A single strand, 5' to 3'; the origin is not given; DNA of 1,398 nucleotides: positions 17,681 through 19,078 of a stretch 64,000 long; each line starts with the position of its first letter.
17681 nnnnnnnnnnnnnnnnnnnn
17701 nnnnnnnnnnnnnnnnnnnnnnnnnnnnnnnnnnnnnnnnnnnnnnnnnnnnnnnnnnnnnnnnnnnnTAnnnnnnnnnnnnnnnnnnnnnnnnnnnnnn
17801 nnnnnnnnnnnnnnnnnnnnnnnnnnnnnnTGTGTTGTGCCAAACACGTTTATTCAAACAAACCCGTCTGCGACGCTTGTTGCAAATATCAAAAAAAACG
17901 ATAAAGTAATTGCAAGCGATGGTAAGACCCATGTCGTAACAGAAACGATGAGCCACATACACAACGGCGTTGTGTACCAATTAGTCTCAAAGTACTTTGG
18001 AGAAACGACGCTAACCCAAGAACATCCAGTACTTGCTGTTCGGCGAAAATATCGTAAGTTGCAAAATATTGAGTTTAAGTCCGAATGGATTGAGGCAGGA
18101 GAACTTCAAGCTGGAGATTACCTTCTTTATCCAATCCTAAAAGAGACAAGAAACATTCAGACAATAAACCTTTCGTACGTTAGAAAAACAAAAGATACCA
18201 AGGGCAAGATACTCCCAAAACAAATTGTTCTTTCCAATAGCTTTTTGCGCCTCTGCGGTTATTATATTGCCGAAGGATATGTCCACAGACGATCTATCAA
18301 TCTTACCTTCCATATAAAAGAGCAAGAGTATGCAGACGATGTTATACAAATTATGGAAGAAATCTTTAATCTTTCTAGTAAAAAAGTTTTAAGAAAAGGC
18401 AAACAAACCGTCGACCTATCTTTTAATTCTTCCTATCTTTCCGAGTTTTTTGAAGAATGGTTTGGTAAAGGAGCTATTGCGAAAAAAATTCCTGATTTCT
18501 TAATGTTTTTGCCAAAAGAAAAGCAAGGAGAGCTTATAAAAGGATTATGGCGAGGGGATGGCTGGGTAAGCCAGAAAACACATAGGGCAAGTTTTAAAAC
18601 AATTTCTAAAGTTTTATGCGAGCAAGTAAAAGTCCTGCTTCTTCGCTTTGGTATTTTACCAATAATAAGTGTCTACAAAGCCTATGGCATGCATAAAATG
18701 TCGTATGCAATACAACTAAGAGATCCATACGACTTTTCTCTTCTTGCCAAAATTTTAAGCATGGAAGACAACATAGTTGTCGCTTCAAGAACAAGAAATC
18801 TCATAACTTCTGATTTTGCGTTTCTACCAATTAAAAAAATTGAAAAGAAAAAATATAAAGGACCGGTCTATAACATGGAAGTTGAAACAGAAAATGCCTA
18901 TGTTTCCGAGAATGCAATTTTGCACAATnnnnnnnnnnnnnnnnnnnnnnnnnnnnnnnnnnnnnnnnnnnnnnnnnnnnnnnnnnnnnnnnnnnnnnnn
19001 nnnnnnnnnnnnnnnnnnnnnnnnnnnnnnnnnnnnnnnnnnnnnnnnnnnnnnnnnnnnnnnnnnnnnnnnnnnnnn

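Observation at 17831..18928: Intein with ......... homing endonuclease splitting the TPP-binding CPGC|GDFG motif of the 2-oxoacid:ferredoxin oxidoreductase beta subunit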

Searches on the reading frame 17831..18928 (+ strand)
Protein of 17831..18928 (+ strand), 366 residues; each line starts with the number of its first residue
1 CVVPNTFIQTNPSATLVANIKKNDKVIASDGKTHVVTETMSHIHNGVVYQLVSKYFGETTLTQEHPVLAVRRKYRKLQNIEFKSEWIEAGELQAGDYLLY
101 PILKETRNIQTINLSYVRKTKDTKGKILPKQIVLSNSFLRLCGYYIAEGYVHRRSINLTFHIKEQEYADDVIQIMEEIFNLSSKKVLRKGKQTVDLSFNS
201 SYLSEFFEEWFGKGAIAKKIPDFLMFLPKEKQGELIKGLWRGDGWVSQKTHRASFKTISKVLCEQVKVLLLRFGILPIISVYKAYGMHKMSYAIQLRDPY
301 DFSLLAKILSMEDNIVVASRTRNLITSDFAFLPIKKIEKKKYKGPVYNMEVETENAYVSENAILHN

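Call 4: search_protein_families(library=pfam, proteins=[window:17831-18928:+], max_evalue=0.1)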
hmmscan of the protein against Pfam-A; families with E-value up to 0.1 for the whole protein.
window:17831-18928:+ (366 aa): 3 families
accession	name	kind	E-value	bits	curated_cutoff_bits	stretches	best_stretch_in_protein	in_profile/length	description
PF14528.11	LAGLIDADG_3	-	8.7e-17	61.6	22.5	2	232-286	3-59/82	LAGLIDADG-like domain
PF14890.11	Intein_splicing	-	3.4e-10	40.4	35.8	1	21-366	29-155/155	Intein splicing domain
PF07591.16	PT-HINT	-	0.0064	17.2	27.7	1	9-100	3-89/137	Pretoxin HINT domain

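Call 6: search_solved_structures(query=window:17831-18928:+, max_evalue=1, show_alignments=2)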
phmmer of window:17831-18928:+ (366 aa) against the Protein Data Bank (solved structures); distinct sequences matched with E-value up to 1: 9.
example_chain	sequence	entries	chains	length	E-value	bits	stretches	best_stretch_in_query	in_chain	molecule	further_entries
2cw7_A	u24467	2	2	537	9e-11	44.7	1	125-278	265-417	Endonuclease PI-PkoII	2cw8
5o9i_A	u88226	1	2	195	0.17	14.2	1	310-358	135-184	Transcription initiation factor IIB,Transcription initiation factor IIB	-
5o9j_A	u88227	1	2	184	0.49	12.7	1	306-359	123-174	Transcription initiation factor IIB,Transcription initiation factor IIB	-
5ljb_A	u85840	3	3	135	0.86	11.9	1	10-59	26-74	Retinol-binding protein 1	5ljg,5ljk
1crb_A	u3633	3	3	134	0.89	11.8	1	10-59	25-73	CELLULAR RETINOL BINDING PROTEIN | CELLULAR RETINOL-BINDING PROTEIN I, APO | CELLULAR RETINOL-BINDING PROTEIN I, HOLO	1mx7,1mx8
1jbh_A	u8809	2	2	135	0.9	11.8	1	10-59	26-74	CELLULAR RETINOL-BINDING PROTEIN TYPE I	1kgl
5h8t_A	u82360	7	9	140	0.93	11.8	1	10-59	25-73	Retinol-binding protein 1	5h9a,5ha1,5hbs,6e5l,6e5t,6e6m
8gd2_B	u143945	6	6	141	0.94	11.8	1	10-59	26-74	Retinol-binding protein 1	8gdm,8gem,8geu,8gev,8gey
2lwy_A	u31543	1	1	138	0.95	11.8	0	3-99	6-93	BACTERIAL INTEIN-LIKE DOMAIN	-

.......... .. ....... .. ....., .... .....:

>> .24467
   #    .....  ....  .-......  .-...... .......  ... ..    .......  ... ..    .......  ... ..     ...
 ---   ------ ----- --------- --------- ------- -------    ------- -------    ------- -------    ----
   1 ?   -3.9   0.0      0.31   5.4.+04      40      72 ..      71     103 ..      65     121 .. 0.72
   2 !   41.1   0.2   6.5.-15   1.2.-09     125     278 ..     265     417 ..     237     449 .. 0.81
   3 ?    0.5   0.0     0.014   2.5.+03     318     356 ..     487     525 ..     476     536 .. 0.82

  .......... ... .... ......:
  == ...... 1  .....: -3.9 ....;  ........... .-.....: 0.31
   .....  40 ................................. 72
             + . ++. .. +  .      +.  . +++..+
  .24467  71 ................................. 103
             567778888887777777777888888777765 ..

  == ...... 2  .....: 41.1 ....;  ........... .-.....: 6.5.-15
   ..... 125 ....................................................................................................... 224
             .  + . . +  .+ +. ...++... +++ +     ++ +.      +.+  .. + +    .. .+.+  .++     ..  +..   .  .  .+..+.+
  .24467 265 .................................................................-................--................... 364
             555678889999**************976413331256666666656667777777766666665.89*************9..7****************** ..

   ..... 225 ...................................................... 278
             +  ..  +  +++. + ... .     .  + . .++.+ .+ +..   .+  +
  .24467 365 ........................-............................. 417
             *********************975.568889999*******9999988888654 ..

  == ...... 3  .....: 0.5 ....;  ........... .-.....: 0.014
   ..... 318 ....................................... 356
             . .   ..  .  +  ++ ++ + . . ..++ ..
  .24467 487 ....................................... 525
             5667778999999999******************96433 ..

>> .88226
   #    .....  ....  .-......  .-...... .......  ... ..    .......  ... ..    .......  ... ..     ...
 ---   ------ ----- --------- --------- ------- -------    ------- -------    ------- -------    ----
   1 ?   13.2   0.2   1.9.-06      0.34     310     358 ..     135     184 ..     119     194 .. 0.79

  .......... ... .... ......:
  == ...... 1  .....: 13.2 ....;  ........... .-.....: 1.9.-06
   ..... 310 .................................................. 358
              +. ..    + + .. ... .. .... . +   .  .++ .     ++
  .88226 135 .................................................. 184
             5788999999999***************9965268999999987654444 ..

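Call 43: predict_structure(alignment_id=A1)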
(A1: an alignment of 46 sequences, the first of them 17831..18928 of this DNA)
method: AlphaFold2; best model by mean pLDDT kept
length: 366 residues; sequences in the alignment: 46
mean_pLDDT: 93.5   pTM: 0.92
mean pLDDT of the five models: 93.5, 93.4, 93.3, 93.2, 92.9
residues with pLDDT >= 90: 314; 70-90: 43; 50-70: 9; < 50: 0
segments of 3 or more residues with pLDDT < 50: none
pLDDT, mean of each block of 10 residues (from residue 1): 94 89 95 95 97 95 98 88 95 98 94 85 78 97 97 95 96 97 96 96 93 94 94 97 92 95 96 96 87 95 95 77 93 97 97 92 95
secondary structure, 60 per line:
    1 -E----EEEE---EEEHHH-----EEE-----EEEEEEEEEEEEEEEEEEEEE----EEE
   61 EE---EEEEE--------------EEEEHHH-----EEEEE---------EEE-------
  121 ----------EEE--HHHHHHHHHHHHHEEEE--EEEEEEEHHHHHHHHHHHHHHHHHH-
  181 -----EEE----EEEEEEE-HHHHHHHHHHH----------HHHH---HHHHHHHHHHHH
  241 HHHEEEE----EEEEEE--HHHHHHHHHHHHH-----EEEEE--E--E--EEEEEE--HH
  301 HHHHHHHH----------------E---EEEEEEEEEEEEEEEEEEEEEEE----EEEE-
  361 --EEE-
elements in order: E7-10 E14-16 E25-27 E33-53 E58-62 E66-70 E85-88 E97-101 E111-113 E131-133 H136-148 E149-152 E155-161 H162-179 E186-188 E193-199 H201-211 H222-225 H229-243 E244-247 E252-257 H260-272 E278-282 E291-296 H299-308 E329-351 E356-359 E363-365

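Call 45: fold_search(model_id=the predicted structure, library=pdb)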
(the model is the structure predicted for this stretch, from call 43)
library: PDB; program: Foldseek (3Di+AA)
matches with E <= 10: 681; with E <= 0.001: 68
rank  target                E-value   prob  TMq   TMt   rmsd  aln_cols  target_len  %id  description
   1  7qsu                  1.6e-23  1.00  0.75  0.75   5.1       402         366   17  Crystal structure of homing endonuclease-associated TliVMA intein (C1A, d333-339) (released 2022-03-30)
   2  7qss                  3.4e-23  1.00  0.72  0.62   7.7       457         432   16  Crystal structure of homing endonuclease-associated TliVMA intein (C1A) (released 2022-03-30)
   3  1vde_B                1.5e-19  1.00  0.61  0.53   7.0       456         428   16  PI-SCEI, A HOMING ENDONUCLEASE WITH PROTEIN SPLICING ACTIVITY (released 1998-04-08)
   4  1vde_A                5.8e-19  1.00  0.61  0.54   7.3       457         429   15  PI-SCEI, A HOMING ENDONUCLEASE WITH PROTEIN SPLICING ACTIVITY (released 1998-04-08)
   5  1ef0_A                1.1e-18  1.00  0.58  0.51   7.8       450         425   16  CRYSTAL STRUCTURE OF PI-SCEI MINIPRECURSOR (released 2000-06-07)
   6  7qst                  7.5e-18  1.00  0.65  0.66   6.4       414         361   14  Crystal structure of homing endonuclease-associated PhoVMA intein (C1A) (released 2022-03-30)
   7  1jva_B                1.3e-17  1.00  0.61  0.53   6.7       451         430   14  CRYSTAL STRUCTURE OF THE VMA1-DERIVED ENDONUCLEASE BEARING THE N AND C EXTEIN PROPEPTIDES (released 2002-08-29)
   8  2cw7                  7.6e-17  1.00  0.67  0.48  10.7       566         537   16  Crystal structure of intein homing endonuclease II (released 2006-04-18)
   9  1lws_A                1.4e-16  1.00  0.61  0.54   7.0       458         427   15  Crystal structure of the intein homing endonuclease PI-SceI bound to its recognition sequence (released 2002-09-27)
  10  1jva_A                2.2e-16  1.00  0.59  0.52   7.3       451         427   15  CRYSTAL STRUCTURE OF THE VMA1-DERIVED ENDONUCLEASE BEARING THE N AND C EXTEIN PROPEPTIDES (released 2002-08-29)
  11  1dfa                  6.9e-16  1.00  0.56  0.52   8.4       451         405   15  CRYSTAL STRUCTURE OF PI-SCEI IN C2 SPACE GROUP (released 1999-12-08)
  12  1um2_B                7.8e-16  1.00  0.60  0.54   7.0       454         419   15  Crystal Structure of the Vma1-Derived Endonuclease with the Ligated Extein Segment (released 2004-09-22)
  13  1lwt_A                1.0e-15  1.00  0.61  0.52   7.1       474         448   14  Crystal structure of the intein homing endonuclease PI-SceI bound to its substrate DNA (Ca2+ free) (released 2002-09-27)
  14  1ef0_B                1.1e-15  1.00  0.59  0.56   7.0       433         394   16  CRYSTAL STRUCTURE OF PI-SCEI MINIPRECURSOR (released 2000-06-07)
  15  1um2_A                1.8e-15  1.00  0.57  0.51   8.4       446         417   16  Crystal Structure of the Vma1-Derived Endonuclease with the Ligated Extein Segment (released 2004-09-22)
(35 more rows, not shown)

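Call 46: search_protein_representatives(protein=window:17831-18928:+)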
Query: 366 residues. Proteins with E-value up to 0.001 (for the whole library): 7606; up to 1e-10: 3233; up to 1e-30: 266. The best 150 are listed.
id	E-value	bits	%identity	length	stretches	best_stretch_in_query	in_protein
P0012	6.0e-110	384.0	50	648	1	1-366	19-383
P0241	9.5e-89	314.3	28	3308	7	1-357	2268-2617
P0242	7.1e-78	278.6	41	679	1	1-366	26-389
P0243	1.6e-75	270.8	38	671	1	1-366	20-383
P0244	6.8e-72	258.9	38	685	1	1-352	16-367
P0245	3.4e-69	250.0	48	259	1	1-242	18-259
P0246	4.3e-65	236.5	30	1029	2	1-358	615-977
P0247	5.5e-65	236.2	36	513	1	1-366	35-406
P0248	5.9e-65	236.1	41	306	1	47-339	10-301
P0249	1.1e-63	231.9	30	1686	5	1-352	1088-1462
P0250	9.3e-62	225.6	29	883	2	16-366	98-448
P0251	5.7e-60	219.7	35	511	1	1-366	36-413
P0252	1.6e-59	218.2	32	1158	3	83-366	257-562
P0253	9.4e-59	215.7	36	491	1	1-366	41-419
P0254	1.7e-58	214.9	38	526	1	1-366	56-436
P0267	1.9e-48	181.8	35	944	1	1-366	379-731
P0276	2.1e-46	175.1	37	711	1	1-366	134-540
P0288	3.7e-44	167.7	33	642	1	1-366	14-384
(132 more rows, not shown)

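Call 47: search_protein_families(library=pfam, proteins=[P0242, P0243, P0244, P0247, P0251, P0254, P0246, P0276, P0288, P0267], max_evalue=0.00001)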
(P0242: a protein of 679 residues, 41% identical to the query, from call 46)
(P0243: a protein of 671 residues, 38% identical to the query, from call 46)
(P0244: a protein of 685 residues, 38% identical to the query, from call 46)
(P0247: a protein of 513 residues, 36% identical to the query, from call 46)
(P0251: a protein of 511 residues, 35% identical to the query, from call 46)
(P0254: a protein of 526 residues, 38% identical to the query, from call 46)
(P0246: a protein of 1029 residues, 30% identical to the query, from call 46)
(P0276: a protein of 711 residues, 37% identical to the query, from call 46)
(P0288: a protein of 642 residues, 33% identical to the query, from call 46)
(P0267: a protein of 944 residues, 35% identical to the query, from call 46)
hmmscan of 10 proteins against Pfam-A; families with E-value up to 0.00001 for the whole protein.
P0242 (679 aa): 3 families
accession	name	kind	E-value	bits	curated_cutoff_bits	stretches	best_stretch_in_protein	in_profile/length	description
PF02775.26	TPP_enzyme_C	-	1.3e-24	87.1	21.9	1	419-566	2-151/151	Thiamine pyrophosphate enzyme, C-terminal TPP binding domain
PF14528.11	LAGLIDADG_3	-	3.7e-15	56.4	22.5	1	257-323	3-72/82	LAGLIDADG-like domain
PF12367.13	PFO_beta_C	-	6.5e-11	42.6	24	1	570-649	1-61/66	Pyruvate ferredoxin oxidoreductase beta subunit C terminal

P0243 (671 aa): 4 families
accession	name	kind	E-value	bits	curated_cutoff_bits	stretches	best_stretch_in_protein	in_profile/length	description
PF02775.26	TPP_enzyme_C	-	1.3e-28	100.2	21.9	1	413-560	2-151/151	Thiamine pyrophosphate enzyme, C-terminal TPP binding domain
PF14528.11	LAGLIDADG_3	-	6.2e-10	39.7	22.5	1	250-316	4-72/82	LAGLIDADG-like domain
PF12367.13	PFO_beta_C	-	4.3e-09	36.8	24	1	564-640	1-63/66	Pyruvate ferredoxin oxidoreductase beta subunit C terminal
PF14890.11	Intein_splicing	-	6.2e-08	33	35.8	1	55-383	38-155/155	Intein splicing domain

P0244 (685 aa): 4 families
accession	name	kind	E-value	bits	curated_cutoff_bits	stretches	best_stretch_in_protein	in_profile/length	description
PF02775.26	TPP_enzyme_C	-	4.1e-29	101.8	21.9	1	412-559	2-151/151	Thiamine pyrophosphate enzyme, C-terminal TPP binding domain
PF14528.11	LAGLIDADG_3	-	5.5e-13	49.4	22.5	1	247-324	2-82/82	LAGLIDADG-like domain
PF12367.13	PFO_beta_C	-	1.1e-10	41.9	24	1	563-649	1-63/66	Pyruvate ferredoxin oxidoreductase beta subunit C terminal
PF14890.11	Intein_splicing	-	3e-08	34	35.8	1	47-374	34-147/155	Intein splicing domain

P0247 (513 aa): 3 families
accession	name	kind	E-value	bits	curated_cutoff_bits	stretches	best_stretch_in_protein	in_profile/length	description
PF01592.21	NifU_N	-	3.5e-44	150.5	22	1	403-495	30-124/127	NifU-like N terminal domain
PF14528.11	LAGLIDADG_3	-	6.6e-11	42.7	22.5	0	275-340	6-74/82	LAGLIDADG-like domain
PF14890.11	Intein_splicing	-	2.3e-09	37.7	35.8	1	64-406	37-155/155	Intein splicing domain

P0251 (511 aa): 3 families
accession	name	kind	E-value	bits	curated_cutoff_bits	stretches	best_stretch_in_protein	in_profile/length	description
PF01592.21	NifU_N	-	3.2e-38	131.2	22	1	406-505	26-125/127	NifU-like N terminal domain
PF14528.11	LAGLIDADG_3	-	5.8e-14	52.6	22.5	1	276-355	4-80/82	LAGLIDADG-like domain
PF14890.11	Intein_splicing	-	1e-13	51.8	35.8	1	49-413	30-155/155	Intein splicing domain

P0254 (526 aa): 4 families
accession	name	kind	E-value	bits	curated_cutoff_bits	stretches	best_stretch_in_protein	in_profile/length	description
PF01592.21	NifU_N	-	2.9e-38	131.3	22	1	423-526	20-125/127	NifU-like N terminal domain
PF14528.11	LAGLIDADG_3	-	1.3e-20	73.9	22.5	1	295-378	2-80/82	LAGLIDADG-like domain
PF14890.11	Intein_splicing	-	1.3e-12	48.2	35.8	1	86-436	33-155/155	Intein splicing domain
PF05204.19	Hom_end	-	1.5e-06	28.7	21.1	0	283-376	1-94/110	Homing endonuclease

P0246 (1029 aa): 3 families
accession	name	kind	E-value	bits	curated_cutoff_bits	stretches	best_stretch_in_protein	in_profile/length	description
PF14528.11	LAGLIDADG_3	-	2.5e-26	92.2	22.5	1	849-918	3-72/82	LAGLIDADG-like domain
PF14890.11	Intein_splicing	-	1.1e-12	48.4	35.8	0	274-608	36-155/155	Intein splicing domain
PF13403.11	Hint_2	-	1.9e-07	32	28.4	0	615-653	2-40/147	Hint domain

P0276 (711 aa): 6 families
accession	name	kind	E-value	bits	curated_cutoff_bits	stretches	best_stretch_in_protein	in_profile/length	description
PF07992.20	Pyr_redox_2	-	3.4e-45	155.1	26.1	2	536-696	128-291/291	Pyridine nucleotide-disulphide oxidoreductase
PF13738.12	Pyr_redox_3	-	3e-22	79.7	30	1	545-679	159-305/305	Pyridine nucleotide-disulphide oxidoreductase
PF00070.33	Pyr_redox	-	7.7e-16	58.8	22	1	550-622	1-80/82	Pyridine nucleotide-disulphide oxidoreductase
PF14528.11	LAGLIDADG_3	-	8.9e-07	29.5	22.5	0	391-450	2-64/82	LAGLIDADG-like domain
PF03486.20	HI0933_like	-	4.9e-06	26.6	50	0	3-33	2-32/244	HI0933-like protein Rossmann domain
PF01266.30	DAO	-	6.2e-06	26.4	27.9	0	4-37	2-37/353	FAD dependent oxidoreductase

P0288 (642 aa): 3 families
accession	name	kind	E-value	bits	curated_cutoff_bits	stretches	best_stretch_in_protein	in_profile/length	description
PF02350.25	Epimerase_2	-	9.7e-39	133.6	30.6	1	380-613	70-311/347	UDP-N-acetylglucosamine 2-epimerase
PF14528.11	LAGLIDADG_3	-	1.3e-09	38.6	22.5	1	248-316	4-73/82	LAGLIDADG-like domain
PF14890.11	Intein_splicing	-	3.6e-09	37.1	35.8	1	104-384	77-155/155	Intein splicing domain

P0267 (944 aa): 6 families
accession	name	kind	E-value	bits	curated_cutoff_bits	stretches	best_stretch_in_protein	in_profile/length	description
PF17289.8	Terminase_6C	-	4.1e-14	53.3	22.6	1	768-919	1-153/155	Terminase RNaseH-like domain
PF14890.11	Intein_splicing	-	2.3e-11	44.2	35.8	1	412-731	36-155/155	Intein splicing domain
PF14528.11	LAGLIDADG_3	-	3.4e-08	34.1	22.5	0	609-665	3-63/82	LAGLIDADG-like domain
PF03237.21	Terminase_6N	-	7.2e-07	29.5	22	1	186-336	2-152/215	Terminase large subunit, T4likevirus-type, N-terminal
PF07591.16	PT-HINT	-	4.7e-06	27.3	27.7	0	385-472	1-88/137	Pretoxin HINT domain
PF13403.11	Hint_2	-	7e-06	26.9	28.4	0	378-424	1-47/147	Hint domain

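Call 64: find_related_loci(query=A2, collection=genome_contigs, flank=1500)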
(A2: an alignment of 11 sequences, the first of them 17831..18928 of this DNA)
Query A2 (366 aa) in genome_contigs; peptide patterns used: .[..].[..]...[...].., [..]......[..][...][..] (x = any residue, [..] = any of these).
89 stretches matched a pattern; 61 encode a relative of the query (tblastn E <= 1e-3); 61 distinct loci.
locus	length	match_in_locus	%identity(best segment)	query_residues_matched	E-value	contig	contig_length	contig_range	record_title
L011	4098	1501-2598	73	1-366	0e+0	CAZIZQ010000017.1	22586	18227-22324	MAG TPA_asm: uncultured Gammaproteobacteria bacterium isolate binchicken_co251_1011 genome assembly, contig: NODE_3123_l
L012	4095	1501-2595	69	1-366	1e-177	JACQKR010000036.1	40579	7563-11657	MAG: Candidatus Levyibacteriota bacterium isolate NC_groundwater_1182_Ag_S-0.1um_43_56 S_p1_S3_coassembly_k141_1551889,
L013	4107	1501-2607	60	1-366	7e-152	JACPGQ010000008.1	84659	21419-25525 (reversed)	MAG: Candidatus Levyibacteriota bacterium isolate NC_groundwater_392_Ag_B-0.1um_43_10 GD18-4_B1_scaffold_155196, whole g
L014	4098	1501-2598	49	1-366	2e-116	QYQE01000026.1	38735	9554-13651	MAG: Nitrosopumilales archaeon isolate PowLak16_MAG10 c_000000019251, whole genome shotgun sequence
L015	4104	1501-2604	49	1-366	2e-115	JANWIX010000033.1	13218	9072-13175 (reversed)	MAG: Nitrososphaera sp. isolate CRAIB_MAG52 c_000000025508, whole genome shotgun sequence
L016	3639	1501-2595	50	1-366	2e-115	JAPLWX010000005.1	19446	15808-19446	MAG: Candidatus Micrarchaeota archaeon isolate LacPavin_0419_WC90_MAG_54_17 LacPavin_0419_WC90_scaffold_329031, whole ge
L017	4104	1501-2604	49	1-366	8e-115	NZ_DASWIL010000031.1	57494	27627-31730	MAG: Nitrososphaera sp. isolate SMAG_U2868 k141_3545553, whole genome shotgun sequence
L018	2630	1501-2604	47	1-366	7e-116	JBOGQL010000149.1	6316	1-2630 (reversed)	MAG: Nitrososphaera sp. isolate M3-B2_metabat2.bin.1 k127_402439, whole genome shotgun sequence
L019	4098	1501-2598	49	1-366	2e-114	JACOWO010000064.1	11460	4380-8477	MAG: Nitrosopumilales archaeon isolate NC_groundwater_128_Ag_B-0.1um_36_13 S3_GD2017_2_B1_scaffold_2789, whole genome sh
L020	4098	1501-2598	49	1-366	1e-114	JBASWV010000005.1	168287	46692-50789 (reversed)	MAG: Candidatus Nitrosotenuis sp. isolate MFD03231_ilm_asm_bin23 k127_162585, whole genome shotgun sequence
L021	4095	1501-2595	47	1-366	1e-114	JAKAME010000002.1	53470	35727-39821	MAG: Candidatus Micrarchaeota archaeon isolate WY5.bin156 NODE_865_length_53470_cov_1.710702, whole genome shotgun seque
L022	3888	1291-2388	48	1-366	1e-114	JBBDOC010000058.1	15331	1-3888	MAG: Nitrosopumilaceae archaeon isolate LejiaB_36_11 Lejia_B_4846_length_15331_cov_7, whole genome shotgun sequence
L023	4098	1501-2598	48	1-366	7e-114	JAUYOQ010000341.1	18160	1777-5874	MAG: Nitrosopumilaceae archaeon isolate C4_maxbin.083 C4_k141_443712, whole genome shotgun sequence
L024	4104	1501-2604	48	1-366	3e-113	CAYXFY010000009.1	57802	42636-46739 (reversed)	MAG TPA_asm: uncultured Nitrososphaera sp. isolate SRP290908_co1_399 genome assembly, contig: NODE_544_length_57802_cov_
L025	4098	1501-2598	47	1-366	3e-113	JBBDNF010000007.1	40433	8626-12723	MAG: Nitrosopumilaceae archaeon isolate LejiaB_38_73 Lejia_B_1185_length_40433_cov_47, whole genome shotgun sequence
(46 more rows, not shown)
